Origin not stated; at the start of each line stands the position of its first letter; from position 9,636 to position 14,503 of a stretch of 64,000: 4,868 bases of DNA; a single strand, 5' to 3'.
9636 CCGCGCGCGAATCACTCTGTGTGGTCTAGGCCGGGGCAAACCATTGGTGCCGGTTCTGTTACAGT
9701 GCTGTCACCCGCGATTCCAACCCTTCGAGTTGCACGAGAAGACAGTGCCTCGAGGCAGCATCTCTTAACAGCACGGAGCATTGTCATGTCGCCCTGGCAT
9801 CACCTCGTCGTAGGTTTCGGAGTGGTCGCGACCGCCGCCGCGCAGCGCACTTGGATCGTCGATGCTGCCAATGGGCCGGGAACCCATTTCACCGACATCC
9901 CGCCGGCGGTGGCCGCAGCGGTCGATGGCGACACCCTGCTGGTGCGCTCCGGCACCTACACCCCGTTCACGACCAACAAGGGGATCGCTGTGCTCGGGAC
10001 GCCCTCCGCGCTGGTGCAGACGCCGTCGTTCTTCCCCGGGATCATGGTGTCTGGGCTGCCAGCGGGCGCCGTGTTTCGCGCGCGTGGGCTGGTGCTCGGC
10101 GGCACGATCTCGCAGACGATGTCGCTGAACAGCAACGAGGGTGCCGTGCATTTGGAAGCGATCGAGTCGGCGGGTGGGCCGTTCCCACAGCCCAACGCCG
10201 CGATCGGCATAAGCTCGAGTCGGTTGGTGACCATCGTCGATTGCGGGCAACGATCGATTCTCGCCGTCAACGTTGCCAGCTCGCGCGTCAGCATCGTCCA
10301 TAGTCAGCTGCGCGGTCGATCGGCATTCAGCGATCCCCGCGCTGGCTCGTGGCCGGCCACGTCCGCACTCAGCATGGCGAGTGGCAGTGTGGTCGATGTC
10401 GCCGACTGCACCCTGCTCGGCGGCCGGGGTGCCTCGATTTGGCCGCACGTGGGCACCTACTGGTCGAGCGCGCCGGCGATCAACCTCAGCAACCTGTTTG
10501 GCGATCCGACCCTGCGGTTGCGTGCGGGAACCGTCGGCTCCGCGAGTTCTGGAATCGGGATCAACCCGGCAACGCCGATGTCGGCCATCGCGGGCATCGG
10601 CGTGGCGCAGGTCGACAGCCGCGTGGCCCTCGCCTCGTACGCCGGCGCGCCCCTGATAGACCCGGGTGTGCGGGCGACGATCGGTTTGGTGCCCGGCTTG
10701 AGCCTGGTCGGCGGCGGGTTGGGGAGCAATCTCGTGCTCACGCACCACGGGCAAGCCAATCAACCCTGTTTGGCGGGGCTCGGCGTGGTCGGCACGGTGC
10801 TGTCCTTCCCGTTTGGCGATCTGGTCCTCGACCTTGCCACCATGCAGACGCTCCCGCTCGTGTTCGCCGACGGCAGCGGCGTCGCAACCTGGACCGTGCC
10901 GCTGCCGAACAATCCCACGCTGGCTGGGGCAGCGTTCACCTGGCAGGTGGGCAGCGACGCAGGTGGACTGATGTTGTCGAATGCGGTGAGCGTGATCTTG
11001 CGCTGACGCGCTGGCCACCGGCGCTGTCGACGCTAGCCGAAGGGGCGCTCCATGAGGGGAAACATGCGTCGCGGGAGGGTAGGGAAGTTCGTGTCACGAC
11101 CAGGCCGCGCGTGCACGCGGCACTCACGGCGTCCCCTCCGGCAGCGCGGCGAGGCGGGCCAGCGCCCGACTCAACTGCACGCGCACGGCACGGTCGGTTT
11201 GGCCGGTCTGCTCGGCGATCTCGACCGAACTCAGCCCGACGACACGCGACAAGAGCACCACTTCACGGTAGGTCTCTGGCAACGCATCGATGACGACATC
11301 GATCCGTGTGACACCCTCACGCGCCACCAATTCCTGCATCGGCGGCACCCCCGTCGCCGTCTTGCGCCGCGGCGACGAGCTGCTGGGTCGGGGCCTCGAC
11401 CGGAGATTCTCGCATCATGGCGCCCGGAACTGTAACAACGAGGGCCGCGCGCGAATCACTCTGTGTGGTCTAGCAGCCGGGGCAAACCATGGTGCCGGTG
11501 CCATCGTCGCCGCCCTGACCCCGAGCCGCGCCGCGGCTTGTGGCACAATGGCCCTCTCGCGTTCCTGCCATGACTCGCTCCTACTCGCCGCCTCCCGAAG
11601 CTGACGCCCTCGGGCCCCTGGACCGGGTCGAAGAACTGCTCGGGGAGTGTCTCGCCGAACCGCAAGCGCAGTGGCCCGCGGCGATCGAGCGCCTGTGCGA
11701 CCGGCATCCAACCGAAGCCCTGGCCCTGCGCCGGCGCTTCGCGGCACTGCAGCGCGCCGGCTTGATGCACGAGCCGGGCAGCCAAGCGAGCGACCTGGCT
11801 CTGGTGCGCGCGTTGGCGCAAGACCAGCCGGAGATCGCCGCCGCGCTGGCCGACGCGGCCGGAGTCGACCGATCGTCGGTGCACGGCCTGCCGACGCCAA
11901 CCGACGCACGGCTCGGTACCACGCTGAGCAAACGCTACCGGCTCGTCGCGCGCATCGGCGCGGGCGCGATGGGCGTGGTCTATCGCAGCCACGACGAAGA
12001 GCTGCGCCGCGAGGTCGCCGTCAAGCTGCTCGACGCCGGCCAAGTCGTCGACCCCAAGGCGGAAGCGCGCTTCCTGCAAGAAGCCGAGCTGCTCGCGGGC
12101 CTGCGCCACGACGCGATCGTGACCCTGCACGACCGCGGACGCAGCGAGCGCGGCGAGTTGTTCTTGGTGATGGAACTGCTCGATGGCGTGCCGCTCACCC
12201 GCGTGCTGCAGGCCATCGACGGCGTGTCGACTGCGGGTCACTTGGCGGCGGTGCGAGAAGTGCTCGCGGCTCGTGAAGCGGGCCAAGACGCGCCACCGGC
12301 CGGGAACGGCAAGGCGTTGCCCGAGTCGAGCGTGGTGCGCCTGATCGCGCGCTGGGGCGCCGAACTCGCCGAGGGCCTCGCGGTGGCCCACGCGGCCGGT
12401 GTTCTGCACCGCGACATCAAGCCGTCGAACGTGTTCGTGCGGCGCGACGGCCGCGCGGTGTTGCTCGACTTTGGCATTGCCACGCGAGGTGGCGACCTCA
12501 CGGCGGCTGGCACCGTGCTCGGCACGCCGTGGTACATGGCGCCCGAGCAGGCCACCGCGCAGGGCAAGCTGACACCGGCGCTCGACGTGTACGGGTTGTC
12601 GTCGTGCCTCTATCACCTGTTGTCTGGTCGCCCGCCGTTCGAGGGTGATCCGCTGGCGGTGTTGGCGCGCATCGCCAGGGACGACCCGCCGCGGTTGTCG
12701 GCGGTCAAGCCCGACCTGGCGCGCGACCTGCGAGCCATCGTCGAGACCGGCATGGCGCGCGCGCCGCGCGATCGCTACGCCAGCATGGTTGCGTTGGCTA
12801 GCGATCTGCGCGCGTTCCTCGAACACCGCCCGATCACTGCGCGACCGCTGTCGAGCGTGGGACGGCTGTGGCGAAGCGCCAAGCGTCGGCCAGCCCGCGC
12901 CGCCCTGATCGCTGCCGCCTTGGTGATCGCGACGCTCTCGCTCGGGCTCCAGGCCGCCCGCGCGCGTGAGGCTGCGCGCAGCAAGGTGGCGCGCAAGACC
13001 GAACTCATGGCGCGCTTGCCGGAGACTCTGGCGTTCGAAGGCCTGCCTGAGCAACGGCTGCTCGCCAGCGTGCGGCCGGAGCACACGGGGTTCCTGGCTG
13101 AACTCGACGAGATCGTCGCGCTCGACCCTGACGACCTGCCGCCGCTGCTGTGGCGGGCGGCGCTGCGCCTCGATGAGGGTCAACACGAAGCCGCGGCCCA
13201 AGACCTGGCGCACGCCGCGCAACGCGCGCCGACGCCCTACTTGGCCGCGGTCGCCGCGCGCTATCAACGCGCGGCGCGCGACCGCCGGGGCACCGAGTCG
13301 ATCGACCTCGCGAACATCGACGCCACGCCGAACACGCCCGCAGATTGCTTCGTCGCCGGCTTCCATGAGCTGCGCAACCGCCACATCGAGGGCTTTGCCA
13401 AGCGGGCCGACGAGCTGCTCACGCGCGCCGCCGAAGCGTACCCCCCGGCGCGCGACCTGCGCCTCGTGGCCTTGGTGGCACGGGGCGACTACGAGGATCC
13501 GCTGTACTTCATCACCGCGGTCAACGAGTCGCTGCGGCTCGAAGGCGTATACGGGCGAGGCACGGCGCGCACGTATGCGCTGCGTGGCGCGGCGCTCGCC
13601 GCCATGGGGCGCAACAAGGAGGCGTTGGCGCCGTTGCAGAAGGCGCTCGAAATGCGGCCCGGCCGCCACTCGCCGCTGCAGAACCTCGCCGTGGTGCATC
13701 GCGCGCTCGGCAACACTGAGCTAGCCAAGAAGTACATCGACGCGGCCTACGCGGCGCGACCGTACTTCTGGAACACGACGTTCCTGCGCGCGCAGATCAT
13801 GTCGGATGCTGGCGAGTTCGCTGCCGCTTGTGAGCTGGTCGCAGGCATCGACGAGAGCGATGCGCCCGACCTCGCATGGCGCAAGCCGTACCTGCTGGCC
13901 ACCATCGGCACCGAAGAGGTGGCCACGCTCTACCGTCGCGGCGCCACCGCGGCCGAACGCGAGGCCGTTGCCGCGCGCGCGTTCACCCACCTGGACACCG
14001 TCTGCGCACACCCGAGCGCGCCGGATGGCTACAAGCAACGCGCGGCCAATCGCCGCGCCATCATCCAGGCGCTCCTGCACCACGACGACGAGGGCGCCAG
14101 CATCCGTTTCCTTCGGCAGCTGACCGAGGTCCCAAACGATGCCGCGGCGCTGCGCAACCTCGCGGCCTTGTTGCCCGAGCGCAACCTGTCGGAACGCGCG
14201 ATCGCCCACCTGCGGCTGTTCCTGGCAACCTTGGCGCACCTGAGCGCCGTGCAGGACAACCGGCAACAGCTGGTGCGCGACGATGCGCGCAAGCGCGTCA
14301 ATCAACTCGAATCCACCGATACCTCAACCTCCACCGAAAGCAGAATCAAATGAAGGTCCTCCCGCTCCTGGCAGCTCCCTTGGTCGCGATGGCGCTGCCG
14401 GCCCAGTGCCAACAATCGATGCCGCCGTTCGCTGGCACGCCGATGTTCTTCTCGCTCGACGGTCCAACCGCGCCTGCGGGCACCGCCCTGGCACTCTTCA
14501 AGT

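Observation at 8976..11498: Segmental duplication that copied a sigma gene with its promoter; the promoter stayed perfect while the coding copy decayed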

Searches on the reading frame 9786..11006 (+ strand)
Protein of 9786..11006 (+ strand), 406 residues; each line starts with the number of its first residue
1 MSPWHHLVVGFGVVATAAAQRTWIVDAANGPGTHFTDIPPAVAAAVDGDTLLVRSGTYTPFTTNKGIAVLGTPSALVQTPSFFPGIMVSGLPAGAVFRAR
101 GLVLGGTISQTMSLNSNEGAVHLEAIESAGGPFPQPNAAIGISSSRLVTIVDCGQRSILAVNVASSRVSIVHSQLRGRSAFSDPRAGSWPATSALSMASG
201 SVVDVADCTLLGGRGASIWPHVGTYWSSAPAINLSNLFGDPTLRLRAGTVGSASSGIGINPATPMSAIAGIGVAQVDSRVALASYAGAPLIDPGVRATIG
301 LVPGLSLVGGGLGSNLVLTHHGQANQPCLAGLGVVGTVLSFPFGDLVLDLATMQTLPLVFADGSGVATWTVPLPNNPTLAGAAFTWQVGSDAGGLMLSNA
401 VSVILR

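Call 6: search_protein_families(library=pfam, proteins=[window:9786-11006:+], max_evalue=0.01)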
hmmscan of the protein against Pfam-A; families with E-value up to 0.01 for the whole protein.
window:9786-11006:+ (406 aa): 0 families

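Call 24: find_homologous_proteins(query=window:9786-11006:+, max_evalue=0.00001)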
Query window:9786-11006:+ (406 aa): 14 proteins with E <= 0.00001 among 8000 candidates.
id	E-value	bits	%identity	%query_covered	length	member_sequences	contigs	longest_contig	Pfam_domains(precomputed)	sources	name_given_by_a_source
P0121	1.5e-256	869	100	100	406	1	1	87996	-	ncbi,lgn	-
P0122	1.4e-161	556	68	100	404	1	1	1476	-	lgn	-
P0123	5.1e-161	554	67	99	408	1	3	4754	-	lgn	-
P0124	4.2e-160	551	68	100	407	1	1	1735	-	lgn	-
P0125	2.6e-158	545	68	99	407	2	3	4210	-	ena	-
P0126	1.5e-121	424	56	96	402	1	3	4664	-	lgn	-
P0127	6.4e-120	419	55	97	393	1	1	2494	-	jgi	jgi:hypothetical protein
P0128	3.9e-65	238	41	97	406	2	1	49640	-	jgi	-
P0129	2.9e-21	94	48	27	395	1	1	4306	-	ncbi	ncbi:MAG: hypothetical protein ACE5F1_13055 [Planctomycetota bacterium]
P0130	2.0e-20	91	29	97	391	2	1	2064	-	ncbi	-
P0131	5.4e-18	83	33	85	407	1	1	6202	-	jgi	jgi:hypothetical protein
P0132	1.1e-13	69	32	92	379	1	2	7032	-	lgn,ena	-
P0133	1.9e-12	65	37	39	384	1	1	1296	-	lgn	-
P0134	2.0e-11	62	62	13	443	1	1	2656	-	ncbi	-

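Call 25: find_encoding_contigs(protein=P0121, flank=4000, max_places=6)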
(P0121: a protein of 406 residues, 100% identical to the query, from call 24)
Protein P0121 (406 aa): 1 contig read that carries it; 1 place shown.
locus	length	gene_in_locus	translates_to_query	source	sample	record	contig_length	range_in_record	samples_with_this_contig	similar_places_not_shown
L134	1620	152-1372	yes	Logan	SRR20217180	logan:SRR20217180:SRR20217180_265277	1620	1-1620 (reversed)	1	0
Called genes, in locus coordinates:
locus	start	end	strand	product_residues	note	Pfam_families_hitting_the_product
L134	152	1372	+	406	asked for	-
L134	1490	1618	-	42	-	?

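Call 26: find_encoding_contigs(protein=P0123, flank=5000, max_places=4)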
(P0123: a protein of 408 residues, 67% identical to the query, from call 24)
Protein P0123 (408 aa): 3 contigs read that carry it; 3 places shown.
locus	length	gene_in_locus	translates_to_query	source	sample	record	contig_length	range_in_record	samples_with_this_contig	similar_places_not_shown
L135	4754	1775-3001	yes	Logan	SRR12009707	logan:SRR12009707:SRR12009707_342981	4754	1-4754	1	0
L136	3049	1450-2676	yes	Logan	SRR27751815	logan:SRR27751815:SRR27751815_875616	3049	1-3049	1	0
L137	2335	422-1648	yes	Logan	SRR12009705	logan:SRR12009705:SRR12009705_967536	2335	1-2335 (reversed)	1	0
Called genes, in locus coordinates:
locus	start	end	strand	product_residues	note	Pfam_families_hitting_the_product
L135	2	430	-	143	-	?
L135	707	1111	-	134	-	-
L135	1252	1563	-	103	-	-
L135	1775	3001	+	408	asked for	-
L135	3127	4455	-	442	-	-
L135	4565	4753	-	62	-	?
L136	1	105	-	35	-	?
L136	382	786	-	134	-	-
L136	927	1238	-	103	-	-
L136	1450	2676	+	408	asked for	-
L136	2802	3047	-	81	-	?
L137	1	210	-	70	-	?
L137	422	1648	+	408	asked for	-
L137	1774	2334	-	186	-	?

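Call 27: find_encoding_contigs(protein=P0125, flank=5000, max_places=4)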
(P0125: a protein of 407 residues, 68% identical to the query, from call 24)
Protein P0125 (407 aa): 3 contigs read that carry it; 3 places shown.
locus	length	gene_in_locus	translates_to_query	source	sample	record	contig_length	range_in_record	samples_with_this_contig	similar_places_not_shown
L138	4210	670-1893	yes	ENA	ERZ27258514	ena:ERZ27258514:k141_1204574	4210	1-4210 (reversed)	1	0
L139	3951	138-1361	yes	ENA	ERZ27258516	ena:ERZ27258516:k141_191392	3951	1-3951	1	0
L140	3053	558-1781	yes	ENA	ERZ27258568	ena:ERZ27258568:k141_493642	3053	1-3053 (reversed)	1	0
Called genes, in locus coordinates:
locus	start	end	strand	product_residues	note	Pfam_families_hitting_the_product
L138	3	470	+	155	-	?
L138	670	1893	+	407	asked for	-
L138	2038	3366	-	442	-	-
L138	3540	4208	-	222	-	?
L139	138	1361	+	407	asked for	-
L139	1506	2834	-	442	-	-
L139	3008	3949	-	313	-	?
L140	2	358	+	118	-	?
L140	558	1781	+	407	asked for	-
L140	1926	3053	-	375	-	?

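Call 53: search_protein_families(library=ncbifam, proteins=[window:9786-11006:+], max_evalue=0.001)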
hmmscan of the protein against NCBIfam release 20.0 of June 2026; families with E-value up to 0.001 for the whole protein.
window:9786-11006:+ (406 aa): 0 families

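Call 58: predict_structure(alignment_id=A2)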
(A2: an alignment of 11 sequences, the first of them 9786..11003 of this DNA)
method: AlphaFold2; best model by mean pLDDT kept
length: 406 residues; sequences in the alignment: 11
mean_pLDDT: 81.4   pTM: 0.75
mean pLDDT of the five models: 81.4, 80.2, 79.6, 76.1, 76.0
residues with pLDDT >= 90: 135; 70-90: 193; 50-70: 51; < 50: 27
segments of 3 or more residues with pLDDT < 50: 1-19, 304-310
pLDDT, mean of each block of 10 residues (from residue 1): 40 40 92 95 89 94 91 86 88 80 89 89 88 81 88 90 90 91 83 94 88 87 83 90 77 87 89 86 94 88 50 73 84 65 66 83 84 68 73 73 63
secondary structure, 60 per line:
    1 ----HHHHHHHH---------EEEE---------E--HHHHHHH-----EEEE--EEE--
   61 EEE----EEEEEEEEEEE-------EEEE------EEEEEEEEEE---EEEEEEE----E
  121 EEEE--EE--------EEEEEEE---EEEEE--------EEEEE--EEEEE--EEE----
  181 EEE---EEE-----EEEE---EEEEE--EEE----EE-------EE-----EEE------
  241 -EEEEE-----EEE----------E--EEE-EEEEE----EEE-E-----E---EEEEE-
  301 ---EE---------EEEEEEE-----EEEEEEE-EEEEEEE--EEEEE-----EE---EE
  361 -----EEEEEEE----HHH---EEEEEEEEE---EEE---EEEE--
elements in order: H5-12 E22-25 H38-44 E50-53 E56-58 E61-63 E68-78 E86-89 E96-105 E109-115 E120-124 E137-143 E147-151 E160-164 E167-171 E174-176 E181-183 E187-189 E195-198 E202-206 E209-211 E232-234 E242-246 E252-254 E268-270 E272-276 E281-283 E295-299 E315-321 E327-333 E335-341 E344-348 E366-372 E383-391 E395-397 E401-404

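Call 62: fold_search(model_id=the predicted structure, library=pdb)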
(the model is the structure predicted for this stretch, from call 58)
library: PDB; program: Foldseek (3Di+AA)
matches with E <= 10: 1631; with E <= 0.001: 2
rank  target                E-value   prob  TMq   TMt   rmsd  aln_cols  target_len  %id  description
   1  9rkv_O                6.7e-04  0.99  0.28  0.22  32.1       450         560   12  Agrobacterium phage 7-7-1 tail fibers (released 2025-12-10)
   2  5w6p_D                7.1e-04  0.69  0.18  0.13  24.3       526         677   11  Crystal structure of Bacteriophage CBA120 tailspike protein 2 enzymatically active domain (TSP2dN, orf211) (released 2018-10-24)
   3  9rkv_M                1.6e-03  0.96  0.26  0.20  32.0       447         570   12  Agrobacterium phage 7-7-1 tail fibers (released 2025-12-10)
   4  5w6p_A                2.6e-03  0.54  0.19  0.13  22.8       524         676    9  Crystal structure of Bacteriophage CBA120 tailspike protein 2 enzymatically active domain (TSP2dN, orf211) (released 2018-10-24)
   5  8iqe_D                3.3e-03  0.98  0.32  0.25  20.0       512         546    9  Crystal structure of tetrameric K2-2 TSP (released 2024-02-21)
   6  5olq_C                3.5e-03  0.99  0.29  0.28  13.2       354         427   11  Rhamnogalacturonan lyase (released 2017-11-29)
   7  9ozl_C                5.0e-03  0.98  0.27  0.30  12.6       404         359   10  Crystal structure of the polysaccharide lyase RbmB from Vibrio cholerae (released 2026-03-11)
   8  9rkv_N                6.3e-03  0.90  0.27  0.21  32.4       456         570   12  Agrobacterium phage 7-7-1 tail fibers (released 2025-12-10)
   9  2ntb_A                7.6e-03  1.00  0.39  0.45   7.0       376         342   12  Crystal structure of pectin methylesterase in complex with hexasaccharide V (released 2007-09-18)
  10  5olr_A                9.7e-03  0.93  0.27  0.26  13.2       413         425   10  Rhamnogalacturonan lyase (released 2017-11-29)
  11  9ozd_C                1.2e-02  0.77  0.22  0.23  15.2       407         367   10  Crystal structure of the polysaccharide lyase RbmB from Vibrio cholerae bound to Vibrio Polysaccharide (released 2026-03-11)
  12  8iqe_B                1.5e-02  0.80  0.30  0.23  20.1       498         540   10  Crystal structure of tetrameric K2-2 TSP (released 2024-02-21)
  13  9ozl_D                1.7e-02  0.75  0.24  0.26  13.9       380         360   10  Crystal structure of the polysaccharide lyase RbmB from Vibrio cholerae (released 2026-03-11)
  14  1qjv_A                1.9e-02  0.98  0.31  0.35   8.1       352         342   10  Pectin methylesterase PemA from Erwinia chrysanthemi (released 2000-07-14)
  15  5c1c                  2.3e-02  0.75  0.22  0.28  12.8       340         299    8  Crystal Structure of the Pectin Methylesterase from Aspergillus niger in Deglycosylated Form (released 2015-07-01)
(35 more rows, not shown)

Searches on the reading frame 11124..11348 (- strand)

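Call 6: search_protein_families(library=pfam, proteins=[window:11124-11348:-], max_evalue=0.01)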
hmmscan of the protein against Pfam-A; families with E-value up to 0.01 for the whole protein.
window:11124-11348:- (74 aa): 2 families
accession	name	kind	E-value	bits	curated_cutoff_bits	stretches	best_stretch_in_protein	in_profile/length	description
PF08281.18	Sigma70_r4_2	-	8.8e-16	57.7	25.7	1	15-66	3-54/54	Sigma-70, region 4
PF04545.22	Sigma70_r4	-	1.8e-06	27.8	24.1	1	20-66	2-48/50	Sigma-70, region 4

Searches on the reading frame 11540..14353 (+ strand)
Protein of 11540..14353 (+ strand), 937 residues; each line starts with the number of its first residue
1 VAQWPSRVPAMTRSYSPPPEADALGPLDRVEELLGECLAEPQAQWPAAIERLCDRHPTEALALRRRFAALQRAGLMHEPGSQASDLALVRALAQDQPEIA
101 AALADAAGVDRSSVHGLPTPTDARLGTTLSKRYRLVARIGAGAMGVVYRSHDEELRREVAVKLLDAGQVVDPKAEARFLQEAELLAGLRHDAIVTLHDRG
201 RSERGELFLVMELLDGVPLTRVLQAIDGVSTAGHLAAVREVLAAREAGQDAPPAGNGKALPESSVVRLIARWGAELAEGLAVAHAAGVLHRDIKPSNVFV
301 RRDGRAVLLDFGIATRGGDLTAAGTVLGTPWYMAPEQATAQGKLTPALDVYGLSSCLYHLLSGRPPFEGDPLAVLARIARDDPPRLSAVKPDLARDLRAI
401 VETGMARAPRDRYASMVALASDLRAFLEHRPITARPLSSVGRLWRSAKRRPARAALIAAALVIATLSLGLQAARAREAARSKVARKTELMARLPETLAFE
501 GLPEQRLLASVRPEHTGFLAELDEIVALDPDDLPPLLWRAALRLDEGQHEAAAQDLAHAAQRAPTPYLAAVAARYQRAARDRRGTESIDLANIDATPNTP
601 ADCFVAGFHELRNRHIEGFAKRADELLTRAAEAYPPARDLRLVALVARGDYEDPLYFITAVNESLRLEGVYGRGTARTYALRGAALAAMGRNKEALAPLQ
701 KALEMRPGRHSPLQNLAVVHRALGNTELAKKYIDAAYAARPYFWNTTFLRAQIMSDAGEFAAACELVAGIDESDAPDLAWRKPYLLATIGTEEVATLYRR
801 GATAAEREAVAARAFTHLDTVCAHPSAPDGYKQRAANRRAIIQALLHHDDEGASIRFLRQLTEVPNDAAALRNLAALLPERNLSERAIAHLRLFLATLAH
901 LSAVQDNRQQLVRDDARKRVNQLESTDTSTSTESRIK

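Call 6: search_protein_families(library=pfam, proteins=[window:11540-14353:+], max_evalue=0.01)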
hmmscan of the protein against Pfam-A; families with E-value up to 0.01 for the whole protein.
window:11540-14353:+ (937 aa): 9 families
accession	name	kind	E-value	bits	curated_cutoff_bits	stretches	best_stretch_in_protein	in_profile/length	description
PF00069.31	Pkinase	-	6.9e-37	127.7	31.7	1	133-373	1-203/263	Protein kinase domain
PF07714.23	PK_Tyr_Ser-Thr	-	2e-21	76.9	23.1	1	135-412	3-248/258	Protein tyrosine and serine/threonine kinase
PF13181.12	TPR_8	-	2.7e-07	30.6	25.7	0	713-741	4-32/34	Tetratricopeptide repeat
PF13424.12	TPR_12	-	7.7e-07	29.7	30.1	1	657-706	26-75/77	Tetratricopeptide repeat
PF13431.12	TPR_17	-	1.8e-06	28.2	24.4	0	700-730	3-33/34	Tetratricopeptide repeat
PF00515.34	TPR_1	-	2.1e-06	27.7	27.8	1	676-707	1-32/34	Tetratricopeptide repeat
PF03109.22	ABC1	-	0.00012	21.8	22.9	1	284-315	184-215/244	ABC1 atypical kinase-like domain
PF07719.23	TPR_2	-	0.00088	19.7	27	0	676-708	1-33/34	Tetratricopeptide repeat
PF14559.12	TPR_19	-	0.0021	18.8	25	1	686-736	1-51/68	Tetratricopeptide repeat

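Call 53: search_protein_families(library=ncbifam, proteins=[window:11570-14353:+], max_evalue=0.001)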
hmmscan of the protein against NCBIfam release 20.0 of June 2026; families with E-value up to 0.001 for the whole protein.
window:11570-14353:+ (927 aa): 13 families
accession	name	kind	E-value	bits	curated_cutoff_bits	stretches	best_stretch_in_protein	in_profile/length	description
NF033483.0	PknB_PASTA_kin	equivalog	1.1e-67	229.3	450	2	261-427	111-279/563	Stk1 family PASTA domain-containing Ser/Thr kinase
NF052427.1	StpK7MSMEG_1200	equivalog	8.7e-48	163.2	900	2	265-474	116-329/601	serine/threonine protein kinase StpK7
NF047741.1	antiphage_MADS6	equivalog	2.7e-41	141.8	460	2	265-420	307-464/612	methylation-associated defense system protein kinase MAD6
NF009651.0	PRK13184.1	equivalog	7.8e-28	96.9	839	2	265-421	121-295/932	serine/threonine-protein kinase PknD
NF038150.1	lanthi_synth_IV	equivalog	5.9e-27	94.3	650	1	115-466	183-490/851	class IV lanthionine synthetase LanL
TIGR03903.1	TOMM_kin_cyc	equivalog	1.7e-26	92.4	705.75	2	265-415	87-246/1267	TOMM system kinase/cyclase fusion protein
NF033442.0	BREX_PglW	equivalog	3.1e-26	91.4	990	2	109-315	500-671/1391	BREX system serine/threonine kinase PglW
NF053615.1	SerThrKinAfsKStmc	equivalog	1.8e-23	83.1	1300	1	261-413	115-264/809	protein serine/threonine kinase AfsK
NF038151.1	lanthi_synth_III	equivalog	1e-12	47.3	575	1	262-351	341-423/833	class III lanthionine synthetase LanKC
TIGR02917.1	PEP_TPR_lipo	equivalog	4.1e-09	34.9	312.2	1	668-757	195-284/899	XrtA/PEP-CTERM system TPR-repeat protein PrsT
NF043056.1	T4SS_LegK1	equivalog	5.8e-07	28.5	550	1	277-345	209-278/516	Dot/Icm T4SS effector kinase LegK1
TIGR03724.2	arch_bud32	equivalog_domain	1.3e-05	24.7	125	1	264-310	92-137/193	KEOPS complex kinase/ATPase Bud32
NF011462.0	PRK14879.1-3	equivalog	0.00065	19.5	174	0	271-314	96-138/192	Kae1-associated kinase Bud32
